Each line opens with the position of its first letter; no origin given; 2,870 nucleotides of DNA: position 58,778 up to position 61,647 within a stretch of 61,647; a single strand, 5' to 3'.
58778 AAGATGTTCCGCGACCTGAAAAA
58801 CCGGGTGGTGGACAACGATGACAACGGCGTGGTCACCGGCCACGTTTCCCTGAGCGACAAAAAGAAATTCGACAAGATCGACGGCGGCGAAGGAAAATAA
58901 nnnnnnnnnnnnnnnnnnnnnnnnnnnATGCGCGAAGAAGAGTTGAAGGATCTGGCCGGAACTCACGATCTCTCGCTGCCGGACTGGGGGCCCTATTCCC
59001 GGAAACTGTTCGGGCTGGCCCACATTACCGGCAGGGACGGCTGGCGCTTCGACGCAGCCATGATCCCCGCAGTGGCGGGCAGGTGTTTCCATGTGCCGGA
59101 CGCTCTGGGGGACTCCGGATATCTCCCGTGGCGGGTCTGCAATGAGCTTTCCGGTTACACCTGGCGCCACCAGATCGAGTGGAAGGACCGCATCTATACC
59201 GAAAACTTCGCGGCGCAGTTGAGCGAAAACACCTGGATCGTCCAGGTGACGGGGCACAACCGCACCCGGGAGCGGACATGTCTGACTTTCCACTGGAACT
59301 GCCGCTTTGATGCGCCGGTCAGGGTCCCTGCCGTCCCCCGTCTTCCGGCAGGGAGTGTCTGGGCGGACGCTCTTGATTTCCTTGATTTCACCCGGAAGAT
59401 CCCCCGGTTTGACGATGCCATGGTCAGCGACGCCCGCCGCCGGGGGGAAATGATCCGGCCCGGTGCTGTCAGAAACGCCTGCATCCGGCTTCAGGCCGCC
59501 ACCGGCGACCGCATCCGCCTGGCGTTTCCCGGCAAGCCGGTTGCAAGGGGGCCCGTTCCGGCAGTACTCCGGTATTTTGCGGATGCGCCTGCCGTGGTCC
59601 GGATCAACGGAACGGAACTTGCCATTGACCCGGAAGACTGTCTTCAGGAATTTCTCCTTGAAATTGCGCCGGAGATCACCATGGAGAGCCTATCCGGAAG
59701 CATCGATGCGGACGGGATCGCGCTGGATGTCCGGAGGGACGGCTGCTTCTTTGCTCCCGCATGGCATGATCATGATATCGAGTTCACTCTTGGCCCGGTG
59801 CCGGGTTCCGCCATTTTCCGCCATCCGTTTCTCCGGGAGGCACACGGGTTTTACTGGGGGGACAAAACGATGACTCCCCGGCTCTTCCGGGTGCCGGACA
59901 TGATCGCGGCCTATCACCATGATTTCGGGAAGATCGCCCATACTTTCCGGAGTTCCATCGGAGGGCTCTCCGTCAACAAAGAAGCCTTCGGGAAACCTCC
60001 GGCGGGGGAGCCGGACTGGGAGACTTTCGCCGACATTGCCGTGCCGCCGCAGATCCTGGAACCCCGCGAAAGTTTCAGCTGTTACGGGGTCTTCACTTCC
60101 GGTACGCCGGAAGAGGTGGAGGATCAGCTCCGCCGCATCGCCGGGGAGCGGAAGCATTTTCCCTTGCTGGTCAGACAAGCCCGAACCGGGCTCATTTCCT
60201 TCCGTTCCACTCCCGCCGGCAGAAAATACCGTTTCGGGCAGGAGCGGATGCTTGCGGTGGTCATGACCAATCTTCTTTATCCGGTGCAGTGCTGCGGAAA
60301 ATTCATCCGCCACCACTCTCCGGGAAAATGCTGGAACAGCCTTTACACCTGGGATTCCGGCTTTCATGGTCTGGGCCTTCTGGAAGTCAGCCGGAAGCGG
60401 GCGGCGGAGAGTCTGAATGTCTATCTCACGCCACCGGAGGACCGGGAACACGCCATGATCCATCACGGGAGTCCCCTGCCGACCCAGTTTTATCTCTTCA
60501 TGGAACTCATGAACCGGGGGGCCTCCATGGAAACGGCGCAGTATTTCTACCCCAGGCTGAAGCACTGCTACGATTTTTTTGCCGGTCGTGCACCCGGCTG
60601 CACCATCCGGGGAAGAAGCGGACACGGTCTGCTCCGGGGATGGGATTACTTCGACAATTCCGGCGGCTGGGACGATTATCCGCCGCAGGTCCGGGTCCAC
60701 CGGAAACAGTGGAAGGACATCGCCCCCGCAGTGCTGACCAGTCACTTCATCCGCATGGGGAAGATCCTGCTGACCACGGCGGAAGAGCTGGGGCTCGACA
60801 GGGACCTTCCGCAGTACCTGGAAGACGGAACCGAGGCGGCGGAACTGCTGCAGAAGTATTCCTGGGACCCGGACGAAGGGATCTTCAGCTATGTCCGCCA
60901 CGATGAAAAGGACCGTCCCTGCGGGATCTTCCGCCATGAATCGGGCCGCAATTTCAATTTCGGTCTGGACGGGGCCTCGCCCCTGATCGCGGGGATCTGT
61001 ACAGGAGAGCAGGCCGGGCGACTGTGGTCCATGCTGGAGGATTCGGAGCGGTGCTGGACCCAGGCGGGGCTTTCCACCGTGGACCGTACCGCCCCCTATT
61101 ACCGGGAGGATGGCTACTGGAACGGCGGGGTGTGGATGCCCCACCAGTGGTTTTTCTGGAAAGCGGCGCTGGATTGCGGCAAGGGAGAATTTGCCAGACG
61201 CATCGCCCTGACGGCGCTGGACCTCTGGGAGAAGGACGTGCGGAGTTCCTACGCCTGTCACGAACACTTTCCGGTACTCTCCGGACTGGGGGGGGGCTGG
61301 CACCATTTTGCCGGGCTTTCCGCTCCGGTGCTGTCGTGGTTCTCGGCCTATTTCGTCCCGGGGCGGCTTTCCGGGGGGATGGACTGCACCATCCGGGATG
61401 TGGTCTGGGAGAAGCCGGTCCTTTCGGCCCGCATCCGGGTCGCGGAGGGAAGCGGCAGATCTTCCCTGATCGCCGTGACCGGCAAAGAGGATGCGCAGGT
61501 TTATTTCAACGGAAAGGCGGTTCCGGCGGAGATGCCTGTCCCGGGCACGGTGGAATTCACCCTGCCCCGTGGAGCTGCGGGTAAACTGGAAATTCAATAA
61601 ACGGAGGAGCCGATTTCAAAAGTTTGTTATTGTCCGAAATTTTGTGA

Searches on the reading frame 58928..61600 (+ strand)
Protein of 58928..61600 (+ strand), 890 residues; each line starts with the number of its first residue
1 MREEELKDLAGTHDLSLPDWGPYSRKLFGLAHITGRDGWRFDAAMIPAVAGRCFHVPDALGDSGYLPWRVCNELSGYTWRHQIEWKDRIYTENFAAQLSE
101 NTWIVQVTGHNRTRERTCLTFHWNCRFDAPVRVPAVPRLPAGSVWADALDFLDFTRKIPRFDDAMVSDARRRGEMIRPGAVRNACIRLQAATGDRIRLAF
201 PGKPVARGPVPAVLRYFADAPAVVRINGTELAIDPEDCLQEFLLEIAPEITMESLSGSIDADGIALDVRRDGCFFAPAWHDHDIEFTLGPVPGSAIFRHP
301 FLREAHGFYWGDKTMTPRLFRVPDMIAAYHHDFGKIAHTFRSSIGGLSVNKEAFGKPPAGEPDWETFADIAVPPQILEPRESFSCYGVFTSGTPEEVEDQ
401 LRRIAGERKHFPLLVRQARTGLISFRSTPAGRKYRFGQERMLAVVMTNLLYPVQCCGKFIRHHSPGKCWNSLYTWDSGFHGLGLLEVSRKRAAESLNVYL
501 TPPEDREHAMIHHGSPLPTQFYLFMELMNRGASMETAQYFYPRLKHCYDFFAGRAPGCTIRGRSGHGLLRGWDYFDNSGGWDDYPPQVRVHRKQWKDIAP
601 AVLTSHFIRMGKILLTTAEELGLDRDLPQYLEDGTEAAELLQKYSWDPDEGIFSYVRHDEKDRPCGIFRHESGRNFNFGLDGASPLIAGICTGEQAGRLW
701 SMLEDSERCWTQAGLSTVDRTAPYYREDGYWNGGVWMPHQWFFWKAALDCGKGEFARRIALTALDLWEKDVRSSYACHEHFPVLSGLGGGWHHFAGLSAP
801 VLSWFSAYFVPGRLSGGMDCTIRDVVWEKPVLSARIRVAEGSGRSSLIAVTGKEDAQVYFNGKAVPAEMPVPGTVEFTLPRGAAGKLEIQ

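Call 18: search_protein_families(library=pfam, proteins=[window:58928-61600:+], max_evalue=0.001)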
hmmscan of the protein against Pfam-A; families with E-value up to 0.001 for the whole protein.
window:58928-61600:+ (890 aa): 3 families
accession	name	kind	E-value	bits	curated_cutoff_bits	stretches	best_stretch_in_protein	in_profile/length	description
PF22422.2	MGH1-like_GH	-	7.7e-24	85.4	27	1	474-787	6-346/356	Mannosylglycerate hydrolase MGH1-like glycoside hydrolase domain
PF03200.22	Glyco_hydro_63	-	2.7e-06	26.9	22.4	1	529-746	180-422/492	Glycosyl hydrolase family 63 C-terminal domain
PF01204.24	Trehalase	-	7.9e-05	22.1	21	0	589-784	295-479/512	Trehalase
